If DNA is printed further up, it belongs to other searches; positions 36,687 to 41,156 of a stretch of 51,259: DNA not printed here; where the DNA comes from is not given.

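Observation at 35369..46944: Sec-exported, two-chain RHS toxin system with its own barrel-like partner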

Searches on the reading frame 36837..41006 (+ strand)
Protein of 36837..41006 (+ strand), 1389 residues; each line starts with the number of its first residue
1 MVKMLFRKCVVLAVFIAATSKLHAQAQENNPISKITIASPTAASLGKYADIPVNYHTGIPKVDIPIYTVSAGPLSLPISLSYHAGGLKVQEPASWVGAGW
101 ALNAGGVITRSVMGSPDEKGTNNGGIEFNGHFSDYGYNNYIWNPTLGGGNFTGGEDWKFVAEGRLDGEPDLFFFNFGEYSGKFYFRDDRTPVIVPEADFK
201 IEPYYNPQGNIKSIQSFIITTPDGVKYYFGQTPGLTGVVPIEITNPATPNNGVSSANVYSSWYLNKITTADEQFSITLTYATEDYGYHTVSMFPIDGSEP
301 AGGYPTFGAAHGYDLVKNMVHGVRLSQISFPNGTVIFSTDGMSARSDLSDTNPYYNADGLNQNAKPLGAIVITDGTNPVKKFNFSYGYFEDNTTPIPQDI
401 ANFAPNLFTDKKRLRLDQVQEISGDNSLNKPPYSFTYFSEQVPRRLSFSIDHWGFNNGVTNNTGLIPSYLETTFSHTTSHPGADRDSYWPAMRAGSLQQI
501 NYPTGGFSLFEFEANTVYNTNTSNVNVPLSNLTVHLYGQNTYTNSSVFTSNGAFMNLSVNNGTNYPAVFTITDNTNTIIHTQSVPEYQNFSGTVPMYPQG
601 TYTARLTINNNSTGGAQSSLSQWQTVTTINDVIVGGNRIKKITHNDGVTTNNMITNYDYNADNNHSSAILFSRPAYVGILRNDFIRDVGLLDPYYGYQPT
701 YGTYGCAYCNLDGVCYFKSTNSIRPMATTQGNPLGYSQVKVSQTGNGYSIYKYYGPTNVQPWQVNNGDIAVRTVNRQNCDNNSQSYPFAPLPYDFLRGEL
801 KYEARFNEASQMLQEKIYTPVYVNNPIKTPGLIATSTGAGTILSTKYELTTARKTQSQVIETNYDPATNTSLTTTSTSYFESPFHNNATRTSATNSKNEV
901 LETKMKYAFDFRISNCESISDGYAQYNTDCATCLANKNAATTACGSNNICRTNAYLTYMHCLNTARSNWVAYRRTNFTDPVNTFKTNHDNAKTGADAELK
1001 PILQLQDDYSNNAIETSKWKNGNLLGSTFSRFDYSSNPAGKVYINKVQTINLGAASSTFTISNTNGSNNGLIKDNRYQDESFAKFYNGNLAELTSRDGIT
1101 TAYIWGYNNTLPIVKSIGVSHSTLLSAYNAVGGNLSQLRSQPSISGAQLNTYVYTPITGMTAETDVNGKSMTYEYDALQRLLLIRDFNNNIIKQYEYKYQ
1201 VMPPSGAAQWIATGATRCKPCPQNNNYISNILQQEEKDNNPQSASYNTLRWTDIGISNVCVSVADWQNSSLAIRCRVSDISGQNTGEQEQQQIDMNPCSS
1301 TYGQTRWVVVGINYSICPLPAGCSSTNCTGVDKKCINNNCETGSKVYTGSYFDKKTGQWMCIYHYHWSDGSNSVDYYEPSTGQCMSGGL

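Call 5: search_protein_families(library=pfam, proteins=[window:36837-41006:+], max_evalue=0.01)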
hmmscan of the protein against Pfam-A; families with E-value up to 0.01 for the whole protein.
window:36837-41006:+ (1389 aa): 1 family
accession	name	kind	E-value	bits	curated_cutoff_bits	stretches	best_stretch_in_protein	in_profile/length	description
PF05593.20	RHS_repeat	-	0.001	19.8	22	0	1161-1188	8-35/38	RHS Repeat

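Call 6: search_protein_families(library=ncbifam, proteins=[window:36837-41006:+], max_evalue=0.01)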
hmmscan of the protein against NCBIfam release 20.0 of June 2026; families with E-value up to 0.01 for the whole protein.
window:36837-41006:+ (1389 aa): 0 families

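Call 8: search_solved_structures(query=window:36837-41006:+, max_evalue=1)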
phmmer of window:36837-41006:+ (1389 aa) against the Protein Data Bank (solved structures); distinct sequences matched with E-value up to 1: 2.
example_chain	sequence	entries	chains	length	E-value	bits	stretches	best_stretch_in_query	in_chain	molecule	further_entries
3lpn_A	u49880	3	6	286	0.44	11.4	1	661-760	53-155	Ribose-phosphate pyrophosphokinase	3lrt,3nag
3mbi_A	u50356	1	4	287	0.45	11.4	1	661-760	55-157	Ribose-phosphate pyrophosphokinase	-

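Call 16: find_homologous_proteins(query=window:36837-41006:+, max_evalue=0.001)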
Query window:36837-41006:+ (1389 aa): 1702 proteins with E <= 0.001 among 8000 candidates; the best 120 are listed.
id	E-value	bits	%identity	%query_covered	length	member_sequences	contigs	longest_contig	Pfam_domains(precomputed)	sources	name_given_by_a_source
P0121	0.0e+0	3224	100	100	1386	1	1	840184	-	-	-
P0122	0.0e+0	2662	81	100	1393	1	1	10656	-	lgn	-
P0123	0.0e+0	2501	78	100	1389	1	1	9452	-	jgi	jgi:YD repeat-containing protein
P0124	0.0e+0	2448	76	100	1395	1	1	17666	-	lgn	-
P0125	0.0e+0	2142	68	100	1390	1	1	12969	-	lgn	-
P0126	0.0e+0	2137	68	100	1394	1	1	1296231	-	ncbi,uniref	ncbi:hypothetical protein [Ferruginibacter sp. SUN106]|uniref:hypothetical protein n=1 Tax=Ferrugini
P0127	0.0e+0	2037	66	100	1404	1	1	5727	-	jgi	jgi:hypothetical protein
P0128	0.0e+0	2028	65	100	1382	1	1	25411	-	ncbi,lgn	-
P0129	0.0e+0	2025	65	99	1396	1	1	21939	PF05593.20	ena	-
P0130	0.0e+0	2011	64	100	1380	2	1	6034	-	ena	-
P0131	0.0e+0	1970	63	100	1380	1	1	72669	-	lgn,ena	-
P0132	0.0e+0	1942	64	98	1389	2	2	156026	PF05593.20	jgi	jgi:hypothetical protein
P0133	0.0e+0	1934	64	99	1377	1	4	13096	PF05593.20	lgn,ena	-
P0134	0.0e+0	1933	63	98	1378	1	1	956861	-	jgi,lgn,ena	-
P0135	0.0e+0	1908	62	100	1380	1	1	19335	PF05593.20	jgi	jgi:hypothetical protein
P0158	0.0e+0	1252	52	84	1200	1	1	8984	PF05593.20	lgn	-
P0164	0.0e+0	1210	50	86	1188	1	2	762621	-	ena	-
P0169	0.0e+0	1188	45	99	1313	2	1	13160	-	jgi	-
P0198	0.0e+0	1084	41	99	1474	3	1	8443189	-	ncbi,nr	ncbi:hypothetical protein [Paraflavitalea soli]|nr:hypothetical protein [Paraflavitalea soli]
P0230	0.0e+0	1014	44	86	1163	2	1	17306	-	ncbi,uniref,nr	ncbi:hypothetical protein QQ020_35920 [Fulvivirgaceae bacterium BMA12]|uniref:YD repeat-containing p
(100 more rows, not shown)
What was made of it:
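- Variable C-terminal domains on B (call 16). B carries CBM- or PPC-type binding domains in relatives (call 16).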

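Call 19: search_solved_structures(query=A1, max_evalue=1)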
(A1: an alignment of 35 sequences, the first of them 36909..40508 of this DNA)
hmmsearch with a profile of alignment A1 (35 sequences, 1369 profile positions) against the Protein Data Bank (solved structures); distinct sequences matched with E-value up to 1: 2.
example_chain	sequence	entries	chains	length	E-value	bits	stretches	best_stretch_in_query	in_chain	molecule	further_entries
7pq5_L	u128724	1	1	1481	0.0054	17.3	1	1146-1178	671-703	Tre23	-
8cp6_B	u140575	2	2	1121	0.98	9.8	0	1137-1171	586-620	Toxin protein Tse5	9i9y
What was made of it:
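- Tried and rejected: A B profile hit only one YD repeat of Tre23 (call 19).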

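Call 36: predict_structure(alignment_id=A1)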
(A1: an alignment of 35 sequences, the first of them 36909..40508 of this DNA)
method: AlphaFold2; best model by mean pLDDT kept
length: 1200 residues; sequences in the alignment: 35
mean_pLDDT: 83.1   pTM: 0.83
mean pLDDT of the five models: 83.1, 82.9, 80.1, 79.4, 76.2
residues with pLDDT >= 90: 399; 70-90: 659; 50-70: 106; < 50: 36
segments of 3 or more residues with pLDDT < 50: 1-3, 24-29, 1176-1200
pLDDT, mean of each block of 10 residues (from residue 1): 54 68 49 67 88 84 76 85 82 70 75 86 73 78 84 84 90 90 80 92 92 88 72 79 92 93 82 64 73 87 91 92 88 85 92 88 88 84 89 91 87 89 82 83 83 82 86 87 88 79 85 66 85 86 88 89 84 85 73 87 81 85 81 87 80 84 77 71 73 68 63 88 89 61 76 80 78 86 92 93 87 70 87 94 89 93 93 88 93 88 94 91 85 90 93 92 92 93 92 93 94 89 90 91 90 92 91 91 85 93 90 87 89 86 90 86 88 54 34 30
secondary structure, 60 per line:
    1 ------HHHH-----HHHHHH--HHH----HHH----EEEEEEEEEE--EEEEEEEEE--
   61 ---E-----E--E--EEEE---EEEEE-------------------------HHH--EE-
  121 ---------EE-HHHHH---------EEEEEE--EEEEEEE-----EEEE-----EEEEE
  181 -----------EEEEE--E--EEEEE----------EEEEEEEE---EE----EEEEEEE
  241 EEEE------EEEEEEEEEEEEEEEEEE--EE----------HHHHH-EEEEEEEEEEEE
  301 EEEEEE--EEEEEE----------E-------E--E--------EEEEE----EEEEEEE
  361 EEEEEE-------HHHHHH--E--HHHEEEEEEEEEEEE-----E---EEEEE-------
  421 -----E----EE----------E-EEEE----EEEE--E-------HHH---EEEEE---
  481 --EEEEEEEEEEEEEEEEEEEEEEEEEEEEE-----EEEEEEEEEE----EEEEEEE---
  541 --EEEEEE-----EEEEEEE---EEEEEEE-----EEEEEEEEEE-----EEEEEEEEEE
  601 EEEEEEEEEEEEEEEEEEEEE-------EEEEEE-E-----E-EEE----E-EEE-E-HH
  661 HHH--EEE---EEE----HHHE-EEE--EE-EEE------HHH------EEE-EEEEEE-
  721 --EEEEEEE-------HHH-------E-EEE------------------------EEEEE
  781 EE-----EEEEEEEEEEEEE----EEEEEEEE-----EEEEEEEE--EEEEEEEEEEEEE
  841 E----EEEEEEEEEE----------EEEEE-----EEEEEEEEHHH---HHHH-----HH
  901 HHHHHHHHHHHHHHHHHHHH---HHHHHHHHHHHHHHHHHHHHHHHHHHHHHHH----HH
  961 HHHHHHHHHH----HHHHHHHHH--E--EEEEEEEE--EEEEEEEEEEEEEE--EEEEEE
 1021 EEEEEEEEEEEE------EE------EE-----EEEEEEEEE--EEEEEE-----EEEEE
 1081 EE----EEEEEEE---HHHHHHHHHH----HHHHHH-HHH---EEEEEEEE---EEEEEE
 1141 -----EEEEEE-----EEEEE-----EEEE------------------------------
elements in order (helices of 4 or more, strands of 3 or more residues): H7-10 H16-21 E38-47 E50-58 E76-79 E83-87 H133-137 E147-152 E155-161 E167-170 E176-180 E192-196 E202-206 E217-224 E234-244 E251-268 H283-287 E289-306 E309-314 E345-349 E354-366 H374-379 E388-399 E409-413 E445-448 E453-456 E473-477 E483-511 E517-526 E531-537 E543-548 E554-560 E564-570 E576-585 E591-621 E629-634 E644-646 E653-655 H659-663 E666-668 E672-674 E684-686 E692-694 E710-712 E714-719 E723-729 E749-751 E776-782 E788-800 E805-812 E818-825 E828-841 E846-855 E866-870 E876-883 H890-893 H899-920 H924-954 H959-970 H975-983 E989-996 E999-1012 E1015-1032 E1054-1062 E1065-1070 E1076-1082 E1087-1093 H1097-1106 H1111-1116 E1124-1131 E1135-1140 E1146-1151 E1157-1161 E1167-1170
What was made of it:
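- AF2 gives pLDDT 83 (call 36).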

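Call 40: fold_search(model_id=the predicted structure, library=pdb)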
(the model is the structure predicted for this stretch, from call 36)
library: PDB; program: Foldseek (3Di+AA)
matches with E <= 10: 1479; with E <= 0.001: 65
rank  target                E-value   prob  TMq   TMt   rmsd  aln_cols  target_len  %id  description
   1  6l7i_F                3.7e-18  1.00  0.38  0.32  21.2      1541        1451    9  Signal substraction of TcdB1-TccC2 and part of TcdA1 (released 2021-03-31)
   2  5kis_A                1.1e-17  1.00  0.36  0.31  19.9      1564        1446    9  YenB/RHS2 complex (released 2017-08-09)
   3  4igl_C                2.0e-17  1.00  0.35  0.29  21.1      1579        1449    9  Structure of the RHS-repeat containing BC component of the secreted ABC toxin complex from Yersinia entomophaga (released 2013-08-07)
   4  4o9x                  2.7e-17  1.00  0.35  0.21  20.7      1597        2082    9  Crystal Structure of TcdB2-TccC3 (released 2014-02-26)
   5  6h6e_F                3.3e-17  1.00  0.38  0.22  20.6      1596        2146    9  PTC3 holotoxin complex from Photorhabdus luminecens in prepore state (TcdA1, TcdB2, TccC3) (released 2018-10-03)
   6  4igl_A                5.0e-17  1.00  0.34  0.29  20.5      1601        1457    8  Structure of the RHS-repeat containing BC component of the secreted ABC toxin complex from Yersinia entomophaga (released 2013-08-07)
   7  6suq                  6.1e-17  1.00  0.36  0.22  20.1      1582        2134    9  Crystal Structure of TcdB2-TccC3-TEV (released 2019-12-04)
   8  6h6g                  8.3e-17  1.00  0.36  0.21  20.3      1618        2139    9  Crystal Structure of TcdB2-TccC3 without hypervariable C-terminal region (released 2018-10-03)
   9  6h6f_F                3.6e-16  1.00  0.36  0.21  21.0      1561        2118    8  PTC3 holotoxin complex from Photorhabdus luminiscens - Mutant TcC-D651A (released 2018-10-03)
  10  9c4k_P                1.0e-15  1.00  0.34  0.28  21.0      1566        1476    9  Yersinia entomophaga holotoxin complex in prepore conformation (released 2025-12-31)
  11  8qjd_B                7.3e-15  1.00  0.10  0.11  37.0      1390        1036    8  T6SS-linked Rhs repeat protein - Salmonella bongori Rhs-core domain (released 2024-09-25)
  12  8qjb_A                1.7e-14  1.00  0.10  0.11  38.4      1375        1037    9  T6SS-linked Rhs repeat protein - Salmonella bongori Rhs-core domain extended N-terminus (released 2024-09-25)
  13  7q97_A                3.7e-14  1.00  0.11  0.11  34.4      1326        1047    9  Structure of the bacterial type VI secretion system effector RhsA. (released 2021-12-22)
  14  8qjc                  9.9e-14  1.00  0.11  0.13  34.7      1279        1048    8  T6SS-linked Rhs repeat protein - Salmonella bongori Rhs-core domain with toxin domain (released 2024-09-25)
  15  8qja_D                2.1e-13  1.00  0.11  0.12  31.9      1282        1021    9  T6SS-linked Rhs repeat protein - Advenella mimigardefordensis VgrG-Rhs core (released 2024-09-25)
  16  8cp6_B                5.6e-13  1.00  0.11  0.12  35.4      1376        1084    9  Type six secretion system exported effector 5 (Tse5) (released 2023-12-06)
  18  8qja_C                1.4e-12  1.00  0.10  0.11  31.7      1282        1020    9  T6SS-linked Rhs repeat protein - Advenella mimigardefordensis VgrG-Rhs core (released 2024-09-25)
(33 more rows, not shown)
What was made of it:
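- On Tc toxin BC subcomplex: The AF2 model (pLDDT 83) has TcdB1, YenB and TcdB2-TccC3 as best PDB matches (E 3.7e-18 to 1e-15, TMq 0.34-0.38; calls 36, 40).
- Closest known: Tc. Same: B's predicted fold is closest to TcB (call 40).
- Closest known: T6SS Rhs effectors. Different: The structural match of B to these is poor (TM about 0.1, call 40).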

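Call 51: find_encoding_contigs(protein=P0230, flank=10000, max_places=2)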
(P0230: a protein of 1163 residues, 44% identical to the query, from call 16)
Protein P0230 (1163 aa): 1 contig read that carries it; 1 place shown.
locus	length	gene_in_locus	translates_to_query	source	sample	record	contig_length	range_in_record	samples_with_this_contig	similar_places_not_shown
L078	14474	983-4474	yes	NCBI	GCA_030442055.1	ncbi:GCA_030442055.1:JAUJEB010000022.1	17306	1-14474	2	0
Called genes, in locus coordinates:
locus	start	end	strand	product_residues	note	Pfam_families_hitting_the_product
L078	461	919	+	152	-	-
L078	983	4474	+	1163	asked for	-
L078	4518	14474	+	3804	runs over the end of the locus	PF20041:DUF6443, PF16655:PhoD_N (faint), PF16656:Pur_ac_phosph_N (faint), PF13385:Laminin_G_3, PF00041:fn3 (weak), PF13385:Laminin_G_3, PF00041:fn3, PF13385:Laminin_G_3, +2 more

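Call 52: find_encoding_contigs(protein=P0198, flank=10000, max_places=2)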
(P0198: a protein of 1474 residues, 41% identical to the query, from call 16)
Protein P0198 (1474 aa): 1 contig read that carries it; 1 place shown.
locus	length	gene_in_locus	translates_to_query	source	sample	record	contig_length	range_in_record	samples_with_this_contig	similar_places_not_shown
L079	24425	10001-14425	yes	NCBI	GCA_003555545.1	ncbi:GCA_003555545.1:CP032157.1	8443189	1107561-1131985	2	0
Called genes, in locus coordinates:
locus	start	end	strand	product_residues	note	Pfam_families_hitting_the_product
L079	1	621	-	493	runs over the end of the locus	PF13715:CarbopepD_reg_2, PF13098:Thioredoxin_2 (faint), PF00578:AhpC-TSA, PF08534:Redoxin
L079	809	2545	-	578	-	PF14322:SusD-like_3, PF07980:SusD_RagB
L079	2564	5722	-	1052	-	PF13620:CarboxypepD_reg (weak), PF13715:CarbopepD_reg_2, PF07715:Plug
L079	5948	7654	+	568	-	PF12708:Pect-lyase_RHGA_epim, PF00295:Glyco_hydro_28, PF13229:Beta_helix (weak)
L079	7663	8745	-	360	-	PF14870:PSII_BNR (faint), PF15902:Sortilin-Vps10 (faint), PF25852:DUF6242_C (faint), PF02012:BNR (faint), PF15899:BNR_6 (faint)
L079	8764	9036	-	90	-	PF02597:ThiS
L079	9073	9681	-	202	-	PF04978:MST (weak), PF12867:DinB_2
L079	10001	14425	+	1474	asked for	-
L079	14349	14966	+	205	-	PF00255:GSHPx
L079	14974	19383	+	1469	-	PF20041:DUF6443, PF05593:RHS_repeat (faint)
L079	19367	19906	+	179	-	-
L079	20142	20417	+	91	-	-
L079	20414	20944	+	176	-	-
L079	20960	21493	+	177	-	-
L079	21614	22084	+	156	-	-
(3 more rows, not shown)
